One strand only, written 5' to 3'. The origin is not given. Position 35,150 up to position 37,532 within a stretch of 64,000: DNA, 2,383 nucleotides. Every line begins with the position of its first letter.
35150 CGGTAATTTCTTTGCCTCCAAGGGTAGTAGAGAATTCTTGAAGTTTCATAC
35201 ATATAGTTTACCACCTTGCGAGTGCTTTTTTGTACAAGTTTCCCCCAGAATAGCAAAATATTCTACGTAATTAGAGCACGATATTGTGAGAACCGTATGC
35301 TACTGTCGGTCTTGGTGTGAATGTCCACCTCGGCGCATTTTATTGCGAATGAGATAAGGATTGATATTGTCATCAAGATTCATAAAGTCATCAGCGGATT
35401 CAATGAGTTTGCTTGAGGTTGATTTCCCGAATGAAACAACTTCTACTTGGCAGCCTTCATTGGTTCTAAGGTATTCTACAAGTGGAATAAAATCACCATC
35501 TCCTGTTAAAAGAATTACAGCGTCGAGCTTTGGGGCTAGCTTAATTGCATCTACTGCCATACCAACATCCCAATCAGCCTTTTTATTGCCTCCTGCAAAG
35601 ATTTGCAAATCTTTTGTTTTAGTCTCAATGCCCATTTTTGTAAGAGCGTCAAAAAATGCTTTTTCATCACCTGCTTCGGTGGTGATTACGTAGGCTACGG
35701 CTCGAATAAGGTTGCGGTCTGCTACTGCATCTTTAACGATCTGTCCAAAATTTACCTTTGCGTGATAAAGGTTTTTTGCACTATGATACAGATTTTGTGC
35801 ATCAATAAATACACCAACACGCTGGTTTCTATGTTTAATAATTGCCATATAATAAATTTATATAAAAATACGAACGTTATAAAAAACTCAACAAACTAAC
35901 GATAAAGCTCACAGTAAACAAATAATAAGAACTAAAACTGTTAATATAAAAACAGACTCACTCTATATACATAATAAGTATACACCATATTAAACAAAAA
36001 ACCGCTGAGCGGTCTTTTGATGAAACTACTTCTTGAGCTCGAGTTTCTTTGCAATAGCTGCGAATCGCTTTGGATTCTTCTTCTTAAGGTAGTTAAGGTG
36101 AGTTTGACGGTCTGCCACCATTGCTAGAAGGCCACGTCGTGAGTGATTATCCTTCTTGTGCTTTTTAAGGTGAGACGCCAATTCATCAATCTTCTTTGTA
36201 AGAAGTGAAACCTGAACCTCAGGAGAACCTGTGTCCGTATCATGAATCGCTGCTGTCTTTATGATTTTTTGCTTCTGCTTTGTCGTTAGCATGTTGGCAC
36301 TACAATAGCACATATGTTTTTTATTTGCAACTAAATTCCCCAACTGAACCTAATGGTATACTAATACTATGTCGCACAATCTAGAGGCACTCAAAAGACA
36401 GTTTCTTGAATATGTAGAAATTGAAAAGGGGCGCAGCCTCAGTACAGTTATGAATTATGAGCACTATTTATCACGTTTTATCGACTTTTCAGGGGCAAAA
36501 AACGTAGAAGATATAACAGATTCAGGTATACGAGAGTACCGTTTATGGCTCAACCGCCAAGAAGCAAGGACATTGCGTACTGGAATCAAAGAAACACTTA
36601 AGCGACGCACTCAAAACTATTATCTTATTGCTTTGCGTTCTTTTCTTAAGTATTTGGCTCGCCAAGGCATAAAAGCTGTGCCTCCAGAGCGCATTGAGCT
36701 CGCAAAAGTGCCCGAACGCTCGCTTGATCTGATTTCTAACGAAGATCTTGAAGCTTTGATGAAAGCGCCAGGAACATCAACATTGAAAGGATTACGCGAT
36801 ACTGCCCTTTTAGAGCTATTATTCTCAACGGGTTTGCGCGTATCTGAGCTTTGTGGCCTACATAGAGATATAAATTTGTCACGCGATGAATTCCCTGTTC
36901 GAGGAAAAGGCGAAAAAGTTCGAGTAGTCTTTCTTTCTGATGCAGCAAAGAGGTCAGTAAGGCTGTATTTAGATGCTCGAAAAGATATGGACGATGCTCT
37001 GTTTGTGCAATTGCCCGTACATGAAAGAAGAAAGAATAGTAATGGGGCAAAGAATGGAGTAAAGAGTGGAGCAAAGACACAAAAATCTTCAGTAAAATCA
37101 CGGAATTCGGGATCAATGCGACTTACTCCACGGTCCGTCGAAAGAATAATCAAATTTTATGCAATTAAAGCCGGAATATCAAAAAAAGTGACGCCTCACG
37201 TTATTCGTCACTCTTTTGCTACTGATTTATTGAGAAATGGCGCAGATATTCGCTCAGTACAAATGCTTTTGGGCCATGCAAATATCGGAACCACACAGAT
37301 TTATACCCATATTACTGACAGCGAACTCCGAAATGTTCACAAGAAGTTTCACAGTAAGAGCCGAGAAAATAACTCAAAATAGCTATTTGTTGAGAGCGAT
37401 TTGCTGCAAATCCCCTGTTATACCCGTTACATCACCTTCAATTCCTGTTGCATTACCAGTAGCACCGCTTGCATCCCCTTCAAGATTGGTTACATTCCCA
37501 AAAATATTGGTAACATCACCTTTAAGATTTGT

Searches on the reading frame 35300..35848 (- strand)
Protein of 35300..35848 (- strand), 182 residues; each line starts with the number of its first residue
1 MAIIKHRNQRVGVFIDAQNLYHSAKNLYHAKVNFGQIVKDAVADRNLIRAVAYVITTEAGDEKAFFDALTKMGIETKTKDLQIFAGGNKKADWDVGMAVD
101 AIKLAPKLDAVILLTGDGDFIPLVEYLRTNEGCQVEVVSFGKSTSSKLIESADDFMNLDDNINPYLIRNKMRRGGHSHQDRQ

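Call 66: search_protein_families(library=pfam, proteins=[window:35300-35848:-], max_evalue=0.00001)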
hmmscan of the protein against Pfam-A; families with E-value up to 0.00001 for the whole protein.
window:35300-35848:- (182 aa): 1 family
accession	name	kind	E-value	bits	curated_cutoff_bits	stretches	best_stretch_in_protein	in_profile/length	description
PF01936.24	NYN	-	3.8e-36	125.2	24.2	1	10-158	1-144/145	NYN domain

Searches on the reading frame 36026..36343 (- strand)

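Call 66: search_protein_families(library=pfam, proteins=[window:36026-36343:-], max_evalue=0.00001)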
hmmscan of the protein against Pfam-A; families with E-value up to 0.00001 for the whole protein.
window:36026-36343:- (105 aa): 1 family
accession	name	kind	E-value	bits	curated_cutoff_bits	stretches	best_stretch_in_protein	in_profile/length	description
PF00312.27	Ribosomal_S15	-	4.1e-30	104.2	31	1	24-103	1-80/81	Ribosomal protein S15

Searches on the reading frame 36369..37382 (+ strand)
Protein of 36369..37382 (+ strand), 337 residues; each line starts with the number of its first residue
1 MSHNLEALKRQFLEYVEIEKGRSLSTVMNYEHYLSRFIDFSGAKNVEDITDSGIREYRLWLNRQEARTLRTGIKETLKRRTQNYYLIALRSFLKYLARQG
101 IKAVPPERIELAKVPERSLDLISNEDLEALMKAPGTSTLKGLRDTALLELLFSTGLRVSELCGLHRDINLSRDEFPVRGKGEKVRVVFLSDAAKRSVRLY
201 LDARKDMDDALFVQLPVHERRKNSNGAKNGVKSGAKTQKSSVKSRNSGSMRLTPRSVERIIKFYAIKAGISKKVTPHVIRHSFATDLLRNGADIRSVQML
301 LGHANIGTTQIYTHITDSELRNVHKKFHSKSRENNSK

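Call 66: search_protein_families(library=pfam, proteins=[window:36369-37382:+], max_evalue=0.00001)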
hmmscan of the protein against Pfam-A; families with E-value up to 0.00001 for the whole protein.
window:36369-37382:+ (337 aa): 4 families
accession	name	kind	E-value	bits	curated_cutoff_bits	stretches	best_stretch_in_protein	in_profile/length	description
PF00589.27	Phage_integrase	-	5.9e-40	137.3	27.1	1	123-318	4-171/172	Phage integrase family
PF02899.23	Phage_int_SAM_1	-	8.6e-12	45.6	22.3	1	11-100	3-83/83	Phage integrase, N-terminal SAM-like domain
PF13495.12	Phage_int_SAM_4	-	3.1e-09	37.6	27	0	11-65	4-57/85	Phage integrase, N-terminal SAM-like domain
PF13102.12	Phage_int_SAM_5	-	4.8e-06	27.3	22.3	0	12-102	6-88/98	Phage integrase SAM-like domain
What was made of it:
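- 36369..37382 (+): Neighbour: XerC/D-type tyrosine recombinase, convergent, with its stop codon abutting that of the repeat gene. Pfam Phage_integrase 5.9e-40 plus SAM-like N-terminal domain (call 66).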
